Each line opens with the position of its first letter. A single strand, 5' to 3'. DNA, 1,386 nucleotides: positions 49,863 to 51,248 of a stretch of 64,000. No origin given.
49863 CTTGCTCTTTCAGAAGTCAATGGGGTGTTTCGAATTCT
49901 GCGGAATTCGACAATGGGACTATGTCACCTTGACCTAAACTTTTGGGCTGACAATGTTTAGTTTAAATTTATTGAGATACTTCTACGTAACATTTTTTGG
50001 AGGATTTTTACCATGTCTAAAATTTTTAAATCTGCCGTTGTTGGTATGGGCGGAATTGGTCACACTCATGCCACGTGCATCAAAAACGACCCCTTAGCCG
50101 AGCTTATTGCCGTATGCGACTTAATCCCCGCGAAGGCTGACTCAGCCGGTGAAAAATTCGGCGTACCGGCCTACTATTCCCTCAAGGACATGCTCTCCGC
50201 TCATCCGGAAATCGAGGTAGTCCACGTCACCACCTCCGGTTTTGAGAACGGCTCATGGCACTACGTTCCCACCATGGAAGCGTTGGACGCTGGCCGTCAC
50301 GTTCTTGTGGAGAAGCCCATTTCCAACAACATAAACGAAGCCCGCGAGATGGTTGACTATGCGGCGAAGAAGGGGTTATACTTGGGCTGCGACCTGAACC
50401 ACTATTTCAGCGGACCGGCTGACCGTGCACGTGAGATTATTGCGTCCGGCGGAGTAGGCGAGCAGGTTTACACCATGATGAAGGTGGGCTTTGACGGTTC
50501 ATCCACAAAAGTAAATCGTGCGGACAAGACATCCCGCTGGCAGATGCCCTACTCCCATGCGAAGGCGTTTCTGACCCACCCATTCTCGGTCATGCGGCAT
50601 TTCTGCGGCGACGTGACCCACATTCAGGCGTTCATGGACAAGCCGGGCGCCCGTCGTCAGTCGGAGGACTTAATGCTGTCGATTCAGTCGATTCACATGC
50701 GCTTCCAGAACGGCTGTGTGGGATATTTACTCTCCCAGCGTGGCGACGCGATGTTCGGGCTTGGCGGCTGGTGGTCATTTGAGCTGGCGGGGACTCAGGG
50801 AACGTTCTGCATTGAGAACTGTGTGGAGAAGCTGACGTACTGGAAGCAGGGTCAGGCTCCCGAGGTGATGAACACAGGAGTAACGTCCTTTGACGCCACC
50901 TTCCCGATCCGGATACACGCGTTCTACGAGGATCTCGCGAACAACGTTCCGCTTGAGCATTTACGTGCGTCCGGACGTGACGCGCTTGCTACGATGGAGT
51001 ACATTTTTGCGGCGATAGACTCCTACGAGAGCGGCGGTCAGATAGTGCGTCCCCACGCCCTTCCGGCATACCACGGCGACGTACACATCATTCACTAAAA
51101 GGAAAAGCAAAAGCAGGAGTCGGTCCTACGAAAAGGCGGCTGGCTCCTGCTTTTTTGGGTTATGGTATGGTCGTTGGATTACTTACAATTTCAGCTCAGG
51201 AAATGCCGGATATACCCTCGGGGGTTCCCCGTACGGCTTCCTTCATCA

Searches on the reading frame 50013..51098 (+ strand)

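Call 20: search_protein_families(library=pfam, proteins=[window:50013-51098:+])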
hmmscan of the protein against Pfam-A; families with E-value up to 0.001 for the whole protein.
window:50013-51098:+ (361 aa): 2 families
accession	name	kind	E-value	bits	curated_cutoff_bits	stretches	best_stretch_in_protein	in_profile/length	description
PF01408.29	GFO_IDH_MocA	-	5.3e-24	85.6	24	1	5-124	1-116/120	Oxidoreductase family, NAD-binding Rossmann fold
PF22725.1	GFO_IDH_MocA_C3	-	1.3e-07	32.1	27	1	138-265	3-123/124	GFO/IDH/MocA C-terminal domain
